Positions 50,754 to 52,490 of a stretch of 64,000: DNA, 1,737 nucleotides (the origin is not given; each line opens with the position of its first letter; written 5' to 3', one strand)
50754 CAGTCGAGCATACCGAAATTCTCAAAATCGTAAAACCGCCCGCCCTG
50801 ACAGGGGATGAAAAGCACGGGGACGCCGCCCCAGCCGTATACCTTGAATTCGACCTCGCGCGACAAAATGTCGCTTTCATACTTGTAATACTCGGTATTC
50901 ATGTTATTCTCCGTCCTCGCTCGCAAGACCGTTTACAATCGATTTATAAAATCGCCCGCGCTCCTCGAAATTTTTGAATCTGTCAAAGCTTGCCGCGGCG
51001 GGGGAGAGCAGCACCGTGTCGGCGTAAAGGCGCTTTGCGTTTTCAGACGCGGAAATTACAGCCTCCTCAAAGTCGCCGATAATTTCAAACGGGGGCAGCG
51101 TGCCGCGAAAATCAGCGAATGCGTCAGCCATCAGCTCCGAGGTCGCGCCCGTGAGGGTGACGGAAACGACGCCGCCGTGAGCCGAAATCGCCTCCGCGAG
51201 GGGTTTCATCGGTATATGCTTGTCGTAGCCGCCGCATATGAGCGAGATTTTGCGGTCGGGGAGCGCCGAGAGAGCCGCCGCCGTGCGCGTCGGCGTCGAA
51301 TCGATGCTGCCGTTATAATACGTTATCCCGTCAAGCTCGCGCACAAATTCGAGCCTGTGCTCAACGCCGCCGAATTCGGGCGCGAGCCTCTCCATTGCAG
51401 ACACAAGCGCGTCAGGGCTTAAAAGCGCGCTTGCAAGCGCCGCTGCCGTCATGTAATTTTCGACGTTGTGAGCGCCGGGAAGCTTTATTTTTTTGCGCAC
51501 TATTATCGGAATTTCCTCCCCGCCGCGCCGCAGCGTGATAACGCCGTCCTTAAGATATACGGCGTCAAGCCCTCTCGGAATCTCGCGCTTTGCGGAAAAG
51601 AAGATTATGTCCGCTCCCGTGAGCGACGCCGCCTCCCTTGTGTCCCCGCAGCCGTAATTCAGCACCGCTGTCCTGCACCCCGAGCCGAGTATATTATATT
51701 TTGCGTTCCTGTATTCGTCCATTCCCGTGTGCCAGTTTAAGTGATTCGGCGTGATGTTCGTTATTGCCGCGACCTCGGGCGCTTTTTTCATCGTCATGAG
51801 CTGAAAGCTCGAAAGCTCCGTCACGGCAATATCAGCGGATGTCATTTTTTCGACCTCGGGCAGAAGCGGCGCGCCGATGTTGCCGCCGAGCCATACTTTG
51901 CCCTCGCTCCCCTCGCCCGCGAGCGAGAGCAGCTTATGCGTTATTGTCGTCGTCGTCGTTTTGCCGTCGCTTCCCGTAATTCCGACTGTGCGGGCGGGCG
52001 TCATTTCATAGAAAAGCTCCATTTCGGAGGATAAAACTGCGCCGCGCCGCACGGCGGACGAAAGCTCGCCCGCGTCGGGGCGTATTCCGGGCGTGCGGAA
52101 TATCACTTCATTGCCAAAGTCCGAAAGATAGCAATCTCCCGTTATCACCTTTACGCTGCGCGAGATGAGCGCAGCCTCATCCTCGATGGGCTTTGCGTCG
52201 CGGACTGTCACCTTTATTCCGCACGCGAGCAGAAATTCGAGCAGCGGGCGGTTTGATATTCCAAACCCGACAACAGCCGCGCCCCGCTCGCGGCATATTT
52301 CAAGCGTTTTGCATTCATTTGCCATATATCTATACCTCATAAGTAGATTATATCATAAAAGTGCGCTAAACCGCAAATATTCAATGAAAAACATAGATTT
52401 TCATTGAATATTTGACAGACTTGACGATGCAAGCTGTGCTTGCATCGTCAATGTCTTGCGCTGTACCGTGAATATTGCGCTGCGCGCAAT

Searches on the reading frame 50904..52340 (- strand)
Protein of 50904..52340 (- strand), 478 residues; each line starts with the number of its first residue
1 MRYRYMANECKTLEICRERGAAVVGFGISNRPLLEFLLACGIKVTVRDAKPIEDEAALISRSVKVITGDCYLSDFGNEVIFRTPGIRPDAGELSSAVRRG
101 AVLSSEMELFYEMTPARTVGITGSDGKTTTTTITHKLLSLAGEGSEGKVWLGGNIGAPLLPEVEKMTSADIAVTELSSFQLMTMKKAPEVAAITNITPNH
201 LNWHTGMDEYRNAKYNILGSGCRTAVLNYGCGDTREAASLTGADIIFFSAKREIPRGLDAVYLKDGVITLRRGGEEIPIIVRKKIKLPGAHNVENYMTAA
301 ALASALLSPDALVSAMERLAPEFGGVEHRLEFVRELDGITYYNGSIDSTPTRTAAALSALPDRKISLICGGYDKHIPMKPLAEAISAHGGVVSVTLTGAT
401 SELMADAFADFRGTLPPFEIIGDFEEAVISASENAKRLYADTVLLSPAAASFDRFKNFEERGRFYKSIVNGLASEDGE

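Call 47: find_encoding_contigs(protein=window:50904-52340:-, flank=7000, max_places=10)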
Protein window:50904-52340:- (478 aa): no gene with exactly this product is on record in the collection.

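Call 48: find_encoding_contigs(protein=window:50904-52325:-, flank=7000, max_places=10)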
Protein window:50904-52325:- (473 aa): 1 contig read that carries it; 1 place shown.
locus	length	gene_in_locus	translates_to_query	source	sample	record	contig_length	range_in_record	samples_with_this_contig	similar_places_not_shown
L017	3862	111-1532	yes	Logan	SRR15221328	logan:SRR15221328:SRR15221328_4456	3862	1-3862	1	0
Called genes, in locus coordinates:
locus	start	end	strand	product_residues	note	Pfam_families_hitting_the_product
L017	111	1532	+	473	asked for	PF21799:MurD-like_N (faint), PF08245:Mur_ligase_M, PF02875:Mur_ligase_C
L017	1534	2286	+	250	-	-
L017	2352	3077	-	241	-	-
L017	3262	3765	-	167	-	PF02559:CarD_TRCF_RID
